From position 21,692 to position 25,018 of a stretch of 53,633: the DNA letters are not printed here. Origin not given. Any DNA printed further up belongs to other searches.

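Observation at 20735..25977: Stand-alone four-gene tail-tip module with all ORFs intact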

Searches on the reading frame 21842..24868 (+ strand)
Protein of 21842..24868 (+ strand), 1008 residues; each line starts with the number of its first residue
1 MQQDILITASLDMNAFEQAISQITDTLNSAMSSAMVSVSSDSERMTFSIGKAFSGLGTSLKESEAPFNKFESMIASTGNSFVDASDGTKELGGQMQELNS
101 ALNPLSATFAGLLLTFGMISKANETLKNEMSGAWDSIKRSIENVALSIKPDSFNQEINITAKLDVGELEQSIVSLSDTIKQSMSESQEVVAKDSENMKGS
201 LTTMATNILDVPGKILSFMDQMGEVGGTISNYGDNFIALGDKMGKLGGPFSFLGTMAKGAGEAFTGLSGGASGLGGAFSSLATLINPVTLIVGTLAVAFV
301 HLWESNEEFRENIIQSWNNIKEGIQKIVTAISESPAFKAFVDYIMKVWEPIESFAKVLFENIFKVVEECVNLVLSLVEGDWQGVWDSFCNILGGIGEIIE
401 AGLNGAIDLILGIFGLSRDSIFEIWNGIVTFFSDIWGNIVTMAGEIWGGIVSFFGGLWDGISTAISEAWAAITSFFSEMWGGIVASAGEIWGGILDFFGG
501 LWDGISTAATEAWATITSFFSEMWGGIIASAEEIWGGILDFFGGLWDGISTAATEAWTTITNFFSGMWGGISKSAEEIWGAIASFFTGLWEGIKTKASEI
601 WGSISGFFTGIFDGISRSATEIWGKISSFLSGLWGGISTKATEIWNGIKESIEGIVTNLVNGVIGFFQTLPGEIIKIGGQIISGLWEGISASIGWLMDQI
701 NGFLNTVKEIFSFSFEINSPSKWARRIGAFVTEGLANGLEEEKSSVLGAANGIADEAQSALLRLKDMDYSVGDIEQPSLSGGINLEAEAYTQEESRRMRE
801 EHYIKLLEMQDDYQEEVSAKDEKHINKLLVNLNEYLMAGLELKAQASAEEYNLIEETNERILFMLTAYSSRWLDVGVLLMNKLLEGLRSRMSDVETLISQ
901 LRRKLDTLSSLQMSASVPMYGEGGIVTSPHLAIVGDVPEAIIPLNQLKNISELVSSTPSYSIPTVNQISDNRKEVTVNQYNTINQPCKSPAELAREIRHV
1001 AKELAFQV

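Call 3: search_protein_families(library=pfam, proteins=[window:21842-24868:+], max_evalue=0.01)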
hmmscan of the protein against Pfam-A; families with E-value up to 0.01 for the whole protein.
window:21842-24868:+ (1008 aa): 1 family
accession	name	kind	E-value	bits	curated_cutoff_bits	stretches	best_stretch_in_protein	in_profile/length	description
PF07889.17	DUF1664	-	0.00064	20.2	34.6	0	29-107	37-115/124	Protein of unknown function (DUF1664)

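Call 4: search_protein_families(library=phrogs, proteins=[window:21842-24868:+], max_evalue=0.01)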
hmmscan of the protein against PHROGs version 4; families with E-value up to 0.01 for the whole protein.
window:21842-24868:+ (1008 aa): 36 families (the best 25 are shown)
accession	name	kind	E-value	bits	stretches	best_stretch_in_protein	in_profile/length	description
phrog_58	-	tail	6.2e-92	310.8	2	489-809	647-1044/1544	tail length tape measure protein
phrog_1272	-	tail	4.2e-65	221.3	3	172-655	507-1074/1606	tail length tape measure protein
phrog_4200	-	tail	6e-61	207.9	2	385-761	236-554/732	tail length tape measure protein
phrog_305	-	tail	8e-50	171.4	3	577-767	557-762/1001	tail length tape measure protein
phrog_5493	-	tail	1.7e-46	160.1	3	384-587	571-783/1102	tail length tape measure protein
phrog_1535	-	tail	1.4e-41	143.6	3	513-953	852-1095/1152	tail length tape measure protein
phrog_167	-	tail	8e-34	117.6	2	14-588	363-987/1555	tail length tape measure protein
phrog_1204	-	tail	1.5e-30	106.9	3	654-836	1271-1433/1483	tail protein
phrog_991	-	tail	4e-28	98.6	4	20-415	377-801/1966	tail length tape measure protein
phrog_4372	-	tail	1.3e-26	93.4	2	505-903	1112-1505/1681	tail length tape measure protein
phrog_17020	-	unknown function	1e-24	88.4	3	557-713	44-206/353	-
phrog_38258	-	unknown function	3.7e-24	86.3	5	532-658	203-329/427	-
phrog_8462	-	tail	2.5e-23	83.7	3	579-774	328-549/672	tail length tape measure protein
phrog_16297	-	tail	5.9e-23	82.1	4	501-568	603-670/777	tail length tape measure protein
phrog_4070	-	tail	3e-22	79.6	2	301-550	104-329/989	tail length tape measure protein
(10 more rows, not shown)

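Call 24: search_protein_families(library=ncbifam, proteins=[window:21842-24868:+], max_evalue=0.01)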
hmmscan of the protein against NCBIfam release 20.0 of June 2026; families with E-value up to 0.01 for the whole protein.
window:21842-24868:+ (1008 aa): 0 families

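Call 33: find_homologous_proteins(query=window:21842-24868:+, region=1-1008, max_evalue=1e-30)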
Query window:21842-24868:+, residues 1-1008 (1008 aa): 77 proteins with E <= 1e-30 among 8000 candidates.
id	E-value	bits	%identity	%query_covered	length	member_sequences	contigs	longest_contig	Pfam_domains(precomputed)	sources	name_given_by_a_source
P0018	0.0e+0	2205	100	100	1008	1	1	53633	-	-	-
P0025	3.6e-103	365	26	46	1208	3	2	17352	PF28501.1,PF20155.5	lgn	-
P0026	3.1e-94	335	27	66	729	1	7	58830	-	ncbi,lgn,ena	-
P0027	1.4e-92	330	34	34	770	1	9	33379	-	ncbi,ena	-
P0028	2.6e-92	329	27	58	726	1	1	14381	PF11098.14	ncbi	-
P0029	4.5e-92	328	28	58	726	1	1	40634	PF11098.14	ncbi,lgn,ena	-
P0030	4.8e-92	328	34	34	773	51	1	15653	PF11098.14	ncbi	-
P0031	6.1e-92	328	34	34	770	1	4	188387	PF12699.14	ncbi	-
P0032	9.7e-92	327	27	58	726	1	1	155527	PF11098.14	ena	-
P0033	2.3e-91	326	28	58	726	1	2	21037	PF11098.14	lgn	-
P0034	4.9e-91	325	28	58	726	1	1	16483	PF11098.14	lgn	-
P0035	6.2e-91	324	26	66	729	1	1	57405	PF11098.14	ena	-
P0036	1.4e-90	323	34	34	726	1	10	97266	PF12699.14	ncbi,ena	-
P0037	2.2e-89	319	34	34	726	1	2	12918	PF11098.14,PF12699.14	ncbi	-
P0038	2.6e-89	319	27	58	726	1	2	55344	PF11098.14,PF12699.14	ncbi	-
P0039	3.2e-89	319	27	58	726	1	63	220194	PF11098.14,PF12699.14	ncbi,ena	-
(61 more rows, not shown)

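Call 35: find_encoding_contigs(protein=P0026, flank=9000, max_places=3)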
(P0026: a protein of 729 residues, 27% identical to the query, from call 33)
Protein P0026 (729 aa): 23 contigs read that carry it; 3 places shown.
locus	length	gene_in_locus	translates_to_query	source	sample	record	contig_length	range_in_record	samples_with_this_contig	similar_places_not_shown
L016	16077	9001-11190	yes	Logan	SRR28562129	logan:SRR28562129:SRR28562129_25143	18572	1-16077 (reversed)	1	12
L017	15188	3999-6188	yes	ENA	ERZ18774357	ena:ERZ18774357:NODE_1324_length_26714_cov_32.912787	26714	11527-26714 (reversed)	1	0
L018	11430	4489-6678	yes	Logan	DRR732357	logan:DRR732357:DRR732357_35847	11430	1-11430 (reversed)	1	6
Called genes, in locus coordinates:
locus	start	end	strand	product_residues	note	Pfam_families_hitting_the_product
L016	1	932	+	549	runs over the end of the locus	-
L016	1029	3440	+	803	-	PF00133:tRNA-synt_1, PF01406:tRNA-synt_1e (faint), PF09334:tRNA-synt_1g, PF13603:tRNA-synt_1_2, PF00133:tRNA-synt_1, PF08264:Anticodon_1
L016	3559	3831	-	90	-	-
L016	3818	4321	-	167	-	-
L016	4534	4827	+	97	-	-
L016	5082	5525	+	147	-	-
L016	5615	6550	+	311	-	PF04542:Sigma70_r2, PF04539:Sigma70_r3, PF04545:Sigma70_r4 (weak)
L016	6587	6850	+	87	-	PF16079:Phage_holin_5_2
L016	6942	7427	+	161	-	-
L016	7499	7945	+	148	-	-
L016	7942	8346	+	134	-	-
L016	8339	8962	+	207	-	PF01183:Glyco_hydro_25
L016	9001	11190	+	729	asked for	-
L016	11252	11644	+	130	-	-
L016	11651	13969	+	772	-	-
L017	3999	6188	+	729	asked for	-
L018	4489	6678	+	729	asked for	-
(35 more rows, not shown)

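Call 36: find_encoding_contigs(protein=P0039, flank=9000, max_places=3)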
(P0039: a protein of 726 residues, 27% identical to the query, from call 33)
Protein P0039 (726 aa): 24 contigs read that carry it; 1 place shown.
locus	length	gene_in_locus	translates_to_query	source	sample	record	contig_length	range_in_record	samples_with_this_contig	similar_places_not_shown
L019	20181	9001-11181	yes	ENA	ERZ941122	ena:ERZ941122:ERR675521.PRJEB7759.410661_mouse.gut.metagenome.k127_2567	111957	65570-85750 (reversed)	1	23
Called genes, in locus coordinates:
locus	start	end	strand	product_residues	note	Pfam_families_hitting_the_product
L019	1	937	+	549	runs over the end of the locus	-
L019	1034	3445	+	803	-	PF00133:tRNA-synt_1, PF01406:tRNA-synt_1e (faint), PF09334:tRNA-synt_1g, PF13603:tRNA-synt_1_2, PF00133:tRNA-synt_1, PF08264:Anticodon_1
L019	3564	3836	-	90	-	-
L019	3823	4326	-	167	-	-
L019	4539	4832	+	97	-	-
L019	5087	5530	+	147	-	-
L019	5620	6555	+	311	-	PF04542:Sigma70_r2, PF04539:Sigma70_r3, PF04545:Sigma70_r4 (weak)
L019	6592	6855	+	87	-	PF16079:Phage_holin_5_2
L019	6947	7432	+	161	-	-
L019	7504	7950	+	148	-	-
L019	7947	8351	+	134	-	-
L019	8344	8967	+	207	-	PF01183:Glyco_hydro_25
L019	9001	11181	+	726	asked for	PF11098:Chlorosome_CsmC (faint), PF12699:phiKZ_IP (faint)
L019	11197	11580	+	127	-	-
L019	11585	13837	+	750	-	-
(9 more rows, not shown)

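Call 89: search_protein_families(library=padloc, proteins=[window:21842-24868:+], max_evalue=0.001)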
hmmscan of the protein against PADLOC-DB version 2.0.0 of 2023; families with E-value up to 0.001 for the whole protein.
window:21842-24868:+ (1008 aa): 0 families
